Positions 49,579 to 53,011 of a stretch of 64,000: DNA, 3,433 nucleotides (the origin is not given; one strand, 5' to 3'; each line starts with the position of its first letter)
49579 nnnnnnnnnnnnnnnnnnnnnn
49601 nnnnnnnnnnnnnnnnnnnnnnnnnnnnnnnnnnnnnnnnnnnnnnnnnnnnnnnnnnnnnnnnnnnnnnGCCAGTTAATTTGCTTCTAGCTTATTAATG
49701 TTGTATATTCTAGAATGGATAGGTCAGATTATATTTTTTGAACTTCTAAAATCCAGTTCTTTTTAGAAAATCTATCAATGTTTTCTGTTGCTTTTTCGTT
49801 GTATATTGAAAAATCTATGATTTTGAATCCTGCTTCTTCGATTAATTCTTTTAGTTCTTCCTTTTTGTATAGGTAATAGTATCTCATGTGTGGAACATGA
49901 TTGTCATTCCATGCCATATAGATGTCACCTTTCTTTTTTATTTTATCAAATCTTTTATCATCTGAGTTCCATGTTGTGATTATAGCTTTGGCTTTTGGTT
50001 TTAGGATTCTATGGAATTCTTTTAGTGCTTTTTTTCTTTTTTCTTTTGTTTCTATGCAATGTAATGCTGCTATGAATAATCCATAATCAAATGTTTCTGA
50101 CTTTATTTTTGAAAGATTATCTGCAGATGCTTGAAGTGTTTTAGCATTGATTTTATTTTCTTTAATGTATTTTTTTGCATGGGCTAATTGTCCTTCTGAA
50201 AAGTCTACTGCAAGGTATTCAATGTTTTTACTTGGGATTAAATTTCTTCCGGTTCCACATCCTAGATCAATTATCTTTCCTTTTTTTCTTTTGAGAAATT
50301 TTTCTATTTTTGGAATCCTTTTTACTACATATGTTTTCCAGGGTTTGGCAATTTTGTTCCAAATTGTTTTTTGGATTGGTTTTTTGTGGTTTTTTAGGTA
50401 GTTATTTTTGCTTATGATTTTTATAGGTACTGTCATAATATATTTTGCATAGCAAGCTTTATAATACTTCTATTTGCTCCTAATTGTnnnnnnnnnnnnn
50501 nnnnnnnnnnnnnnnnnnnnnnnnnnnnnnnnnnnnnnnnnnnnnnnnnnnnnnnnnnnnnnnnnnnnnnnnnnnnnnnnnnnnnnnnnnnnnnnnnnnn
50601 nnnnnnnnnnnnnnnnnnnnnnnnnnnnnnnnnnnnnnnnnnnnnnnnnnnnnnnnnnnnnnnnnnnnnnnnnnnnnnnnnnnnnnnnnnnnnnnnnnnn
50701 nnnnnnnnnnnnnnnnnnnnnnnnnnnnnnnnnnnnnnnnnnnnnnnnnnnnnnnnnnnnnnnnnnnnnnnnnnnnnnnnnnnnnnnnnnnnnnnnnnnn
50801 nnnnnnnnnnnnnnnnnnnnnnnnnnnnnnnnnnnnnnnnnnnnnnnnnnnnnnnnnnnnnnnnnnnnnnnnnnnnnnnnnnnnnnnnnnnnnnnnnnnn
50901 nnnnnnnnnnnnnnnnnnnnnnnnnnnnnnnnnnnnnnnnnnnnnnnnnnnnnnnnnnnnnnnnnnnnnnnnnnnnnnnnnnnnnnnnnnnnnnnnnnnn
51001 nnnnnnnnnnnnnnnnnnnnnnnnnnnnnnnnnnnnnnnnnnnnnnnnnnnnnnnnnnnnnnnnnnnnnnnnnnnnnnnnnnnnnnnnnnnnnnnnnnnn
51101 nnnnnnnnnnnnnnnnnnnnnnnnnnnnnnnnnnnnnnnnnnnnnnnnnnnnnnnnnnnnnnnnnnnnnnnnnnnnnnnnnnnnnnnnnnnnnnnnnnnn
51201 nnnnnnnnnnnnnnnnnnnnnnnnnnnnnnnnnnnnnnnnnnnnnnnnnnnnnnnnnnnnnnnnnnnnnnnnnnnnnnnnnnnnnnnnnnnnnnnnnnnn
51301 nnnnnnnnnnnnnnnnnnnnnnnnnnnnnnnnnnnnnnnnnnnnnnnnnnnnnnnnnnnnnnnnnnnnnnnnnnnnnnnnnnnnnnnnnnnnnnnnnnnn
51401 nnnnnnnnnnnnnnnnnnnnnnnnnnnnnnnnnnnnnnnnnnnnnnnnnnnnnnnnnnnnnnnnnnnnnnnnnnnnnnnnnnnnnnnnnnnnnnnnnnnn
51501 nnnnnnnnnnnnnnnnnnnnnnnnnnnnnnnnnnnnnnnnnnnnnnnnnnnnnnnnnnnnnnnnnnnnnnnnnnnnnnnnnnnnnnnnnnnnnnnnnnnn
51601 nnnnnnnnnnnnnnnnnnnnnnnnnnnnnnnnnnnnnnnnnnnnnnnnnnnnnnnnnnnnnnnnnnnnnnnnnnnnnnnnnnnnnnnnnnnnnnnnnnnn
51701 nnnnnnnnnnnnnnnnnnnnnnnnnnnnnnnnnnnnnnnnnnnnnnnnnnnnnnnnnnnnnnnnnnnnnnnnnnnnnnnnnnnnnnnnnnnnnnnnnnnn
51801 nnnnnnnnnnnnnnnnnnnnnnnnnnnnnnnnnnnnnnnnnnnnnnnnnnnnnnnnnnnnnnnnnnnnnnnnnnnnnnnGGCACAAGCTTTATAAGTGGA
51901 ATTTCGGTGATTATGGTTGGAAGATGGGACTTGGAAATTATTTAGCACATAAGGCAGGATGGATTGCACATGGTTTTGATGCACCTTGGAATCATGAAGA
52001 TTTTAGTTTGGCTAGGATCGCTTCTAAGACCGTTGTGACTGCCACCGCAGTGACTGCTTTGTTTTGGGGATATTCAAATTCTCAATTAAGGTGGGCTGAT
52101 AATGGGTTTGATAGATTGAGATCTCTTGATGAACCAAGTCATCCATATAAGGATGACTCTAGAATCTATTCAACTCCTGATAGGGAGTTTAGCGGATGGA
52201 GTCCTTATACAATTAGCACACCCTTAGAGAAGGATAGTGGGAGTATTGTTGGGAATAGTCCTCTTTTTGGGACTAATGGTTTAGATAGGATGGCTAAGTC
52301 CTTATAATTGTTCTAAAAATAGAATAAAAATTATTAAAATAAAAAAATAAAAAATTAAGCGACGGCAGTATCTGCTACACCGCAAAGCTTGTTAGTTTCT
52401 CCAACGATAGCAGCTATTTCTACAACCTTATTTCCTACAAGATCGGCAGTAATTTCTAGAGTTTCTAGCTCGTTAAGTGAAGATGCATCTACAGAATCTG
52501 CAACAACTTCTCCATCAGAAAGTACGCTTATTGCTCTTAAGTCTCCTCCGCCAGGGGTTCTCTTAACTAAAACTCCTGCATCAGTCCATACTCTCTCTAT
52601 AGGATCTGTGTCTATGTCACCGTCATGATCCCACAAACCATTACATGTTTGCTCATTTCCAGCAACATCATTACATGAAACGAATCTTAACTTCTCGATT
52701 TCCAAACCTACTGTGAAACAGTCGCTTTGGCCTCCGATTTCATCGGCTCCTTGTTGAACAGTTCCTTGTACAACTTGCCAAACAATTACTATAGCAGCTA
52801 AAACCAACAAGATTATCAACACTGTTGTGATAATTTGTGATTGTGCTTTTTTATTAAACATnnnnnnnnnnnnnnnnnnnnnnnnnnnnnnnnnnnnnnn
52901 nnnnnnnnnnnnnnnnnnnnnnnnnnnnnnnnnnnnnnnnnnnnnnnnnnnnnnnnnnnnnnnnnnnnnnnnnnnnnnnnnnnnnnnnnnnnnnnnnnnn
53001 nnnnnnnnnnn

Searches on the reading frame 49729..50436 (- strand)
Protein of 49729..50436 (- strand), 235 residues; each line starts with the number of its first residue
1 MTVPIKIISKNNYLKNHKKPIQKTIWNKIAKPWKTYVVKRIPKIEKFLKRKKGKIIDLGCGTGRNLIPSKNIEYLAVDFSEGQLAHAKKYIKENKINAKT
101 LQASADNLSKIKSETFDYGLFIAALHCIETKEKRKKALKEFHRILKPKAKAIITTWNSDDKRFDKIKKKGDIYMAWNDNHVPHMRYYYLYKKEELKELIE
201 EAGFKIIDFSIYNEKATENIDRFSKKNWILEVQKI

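Call 12: search_protein_families(library=pfam, proteins=[window:49729-50436:-], max_evalue=0.01)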
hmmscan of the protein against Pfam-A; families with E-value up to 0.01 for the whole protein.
window:49729-50436:- (235 aa): 11 families
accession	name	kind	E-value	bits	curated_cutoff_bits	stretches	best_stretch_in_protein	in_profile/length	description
PF13489.12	Methyltransf_23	-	2.2e-16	60.5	27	1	43-207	12-162/164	Methyltransferase domain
PF13649.12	Methyltransf_25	-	2.4e-16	60.7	27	1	55-147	1-95/97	Methyltransferase domain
PF08241.18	Methyltransf_11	-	3.2e-15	57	21.2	1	57-153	2-95/95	Methyltransferase domain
PF13847.12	Methyltransf_31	-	5.3e-15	55.8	27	1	50-203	2-145/145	Methyltransferase domain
PF08242.18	Methyltransf_12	-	3e-13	50.7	30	1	56-149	1-96/98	Methyltransferase domain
PF01209.24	Ubie_methyltran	-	1.8e-09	37.7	20.1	1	29-209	31-218/233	ubiE/COQ5 methyltransferase family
PF05175.20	MTS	-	0.00017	21.7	23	1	45-118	25-101/170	Methyltransferase small domain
PF10017.15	Methyltransf_33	-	0.00026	20.6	23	1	44-184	56-198/304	Histidine-specific methyltransferase, SAM-dependent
PF03848.20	TehB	-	0.0017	18.3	20.4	1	51-129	30-109/193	Tellurite resistance protein TehB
PF12847.13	Methyltransf_18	-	0.0038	17.7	27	0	39-118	3-85/151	Methyltransferase domain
PF06325.19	PrmA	-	0.004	17.1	22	1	44-109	155-223/296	Ribosomal protein L11 methyltransferase (PrmA)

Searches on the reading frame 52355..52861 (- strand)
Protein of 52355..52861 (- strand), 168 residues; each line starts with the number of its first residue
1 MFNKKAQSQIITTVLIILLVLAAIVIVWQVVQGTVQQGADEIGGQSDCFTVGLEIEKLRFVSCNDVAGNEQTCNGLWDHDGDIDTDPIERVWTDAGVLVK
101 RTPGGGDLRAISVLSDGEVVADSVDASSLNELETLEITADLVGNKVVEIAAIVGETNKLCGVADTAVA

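Call 6: search_protein_families(library=pfam, proteins=[window:52355-52861:-], max_evalue=1)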
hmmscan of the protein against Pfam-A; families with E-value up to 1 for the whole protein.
window:52355-52861:- (168 aa): 1 family
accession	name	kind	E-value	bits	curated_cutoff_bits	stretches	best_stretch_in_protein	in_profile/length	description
PF07214.17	DUF1418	-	0.033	14.5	22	1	3-38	40-75/94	Protein of unknown function (DUF1418)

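Call 29: search_protein_families(library=ncbifam, proteins=[window:52355-52861:-], max_evalue=0.1)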
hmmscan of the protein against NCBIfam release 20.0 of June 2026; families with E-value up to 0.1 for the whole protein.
window:52355-52861:- (168 aa): 1 family
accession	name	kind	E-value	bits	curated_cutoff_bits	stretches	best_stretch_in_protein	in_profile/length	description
TIGR02537.2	arch_flag_Nterm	domain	0.00026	20.5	20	1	3-33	1-31/33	archaellin/type IV pilin N-terminal domain-containing protein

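Call 67: find_homologous_proteins(query=window:52355-52861:-, max_evalue=0.001)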
Query window:52355-52861:- (168 aa): 472 proteins with E <= 0.001 among 655 candidates; the best 120 are listed.
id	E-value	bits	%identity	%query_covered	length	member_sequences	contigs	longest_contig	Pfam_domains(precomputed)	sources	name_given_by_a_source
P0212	7.8e-101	353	100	100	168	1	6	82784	-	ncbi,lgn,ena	-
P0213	6.5e-68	246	70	100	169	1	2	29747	-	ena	-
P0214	2.1e-62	228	67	100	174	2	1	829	-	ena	-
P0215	2.5e-57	211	65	100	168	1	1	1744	-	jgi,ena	-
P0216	8.8e-50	187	62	100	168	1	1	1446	-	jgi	-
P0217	1.2e-49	186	63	100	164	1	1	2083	-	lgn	-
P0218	2.0e-46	176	60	100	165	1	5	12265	-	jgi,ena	-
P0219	1.5e-38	150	54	98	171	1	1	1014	-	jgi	-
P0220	6.9e-28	116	46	98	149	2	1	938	-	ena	-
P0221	5.7e-26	109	46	98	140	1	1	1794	-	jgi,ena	-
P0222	3.4e-25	107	43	95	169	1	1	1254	-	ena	-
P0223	3.5e-24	104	43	98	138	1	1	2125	-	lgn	-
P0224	6.8e-24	103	44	97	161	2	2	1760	-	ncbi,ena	-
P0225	1.3e-23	102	45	98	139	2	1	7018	-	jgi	-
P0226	2.3e-23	101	46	90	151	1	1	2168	-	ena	-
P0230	1.0e-22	99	42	100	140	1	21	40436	-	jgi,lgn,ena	-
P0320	6.8e-14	70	38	93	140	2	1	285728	-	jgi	jgi:hypothetical protein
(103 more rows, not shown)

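Call 75: predict_structure(alignment_id=A5)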
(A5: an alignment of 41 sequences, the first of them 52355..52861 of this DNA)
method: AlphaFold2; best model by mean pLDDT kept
length: 168 residues; sequences in the alignment: 41
mean_pLDDT: 89.8   pTM: 0.71
mean pLDDT of the five models: 89.8, 89.6, 89.3, 88.9, 87.5
residues with pLDDT >= 90: 108; 70-90: 53; 50-70: 7; < 50: 0
segments of 3 or more residues with pLDDT < 50: none
pLDDT, mean of each block of 10 residues (from residue 1): 74 96 97 89 88 96 75 74 82 92 94 96 95 96 95 92 96
secondary structure, 60 per line:
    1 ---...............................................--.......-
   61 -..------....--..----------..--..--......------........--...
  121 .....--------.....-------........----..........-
elements in order: H4-50 E53-59 H70-73 E96-101 E108-115 E118-125 E134-138 E146-153 E158-167

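Call 87: find_encoding_contigs(protein=P0320, flank=10000, max_places=1)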
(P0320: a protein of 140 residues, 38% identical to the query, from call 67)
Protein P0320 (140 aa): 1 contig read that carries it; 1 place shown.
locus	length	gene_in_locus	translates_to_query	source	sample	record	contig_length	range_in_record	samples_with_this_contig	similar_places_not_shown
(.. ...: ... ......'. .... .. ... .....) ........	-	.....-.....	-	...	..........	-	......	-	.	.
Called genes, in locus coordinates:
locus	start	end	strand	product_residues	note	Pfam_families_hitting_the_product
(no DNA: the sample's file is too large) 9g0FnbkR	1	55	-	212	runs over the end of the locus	-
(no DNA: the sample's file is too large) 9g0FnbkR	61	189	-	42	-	-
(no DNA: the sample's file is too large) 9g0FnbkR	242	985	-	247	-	-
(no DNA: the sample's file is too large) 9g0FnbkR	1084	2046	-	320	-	-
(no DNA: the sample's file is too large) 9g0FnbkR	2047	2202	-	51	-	-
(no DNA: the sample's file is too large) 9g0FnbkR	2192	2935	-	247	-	-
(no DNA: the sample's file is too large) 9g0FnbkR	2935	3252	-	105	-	-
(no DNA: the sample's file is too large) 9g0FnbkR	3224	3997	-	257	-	-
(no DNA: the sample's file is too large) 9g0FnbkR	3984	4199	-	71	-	-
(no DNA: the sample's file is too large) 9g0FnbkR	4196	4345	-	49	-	-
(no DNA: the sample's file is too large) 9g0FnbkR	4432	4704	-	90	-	-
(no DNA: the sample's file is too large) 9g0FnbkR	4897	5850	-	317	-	PF14319:Zn_Tnp_IS91 (weak), PF01446:Rep_1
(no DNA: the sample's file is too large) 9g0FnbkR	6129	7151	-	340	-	PF00589:Phage_integrase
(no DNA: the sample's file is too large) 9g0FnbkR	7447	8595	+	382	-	PF02616:SMC_ScpA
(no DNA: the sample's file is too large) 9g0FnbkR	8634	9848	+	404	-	PF00749:tRNA-synt_1c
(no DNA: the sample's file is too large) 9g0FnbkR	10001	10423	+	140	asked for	-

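Call 88: find_encoding_contigs(protein=P0230, flank=10000, max_places=1)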
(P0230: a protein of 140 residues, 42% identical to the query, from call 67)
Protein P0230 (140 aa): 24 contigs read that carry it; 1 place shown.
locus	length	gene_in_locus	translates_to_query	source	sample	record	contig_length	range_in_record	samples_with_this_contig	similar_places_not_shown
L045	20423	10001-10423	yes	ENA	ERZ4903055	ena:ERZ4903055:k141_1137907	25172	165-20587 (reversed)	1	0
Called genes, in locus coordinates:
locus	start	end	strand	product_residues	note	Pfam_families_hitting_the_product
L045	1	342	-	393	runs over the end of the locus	PF00009:GTP_EFTU, PF01926:MMR_HSR1, PF09173:eIF2_C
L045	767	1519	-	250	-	-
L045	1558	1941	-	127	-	PF01092:Ribosomal_S6e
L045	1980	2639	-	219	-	-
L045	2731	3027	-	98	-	-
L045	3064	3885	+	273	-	-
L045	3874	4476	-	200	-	PF09335:VTT_dom (weak)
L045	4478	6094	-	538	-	PF12679:ABC2_membrane_2, PF12698:ABC2_membrane_3, PF01061:ABC2_membrane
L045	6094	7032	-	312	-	PF00005:ABC_tran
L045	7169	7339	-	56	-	-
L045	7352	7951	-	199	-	-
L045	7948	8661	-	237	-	PF00561:Abhydrolase_1 (weak), PF02089:Palm_thioest (weak)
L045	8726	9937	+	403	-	PF00749:tRNA-synt_1c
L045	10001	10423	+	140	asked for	-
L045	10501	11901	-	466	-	PF04055:Radical_SAM, PF00583:Acetyltransf_1 (faint), PF16199:Radical_SAM_C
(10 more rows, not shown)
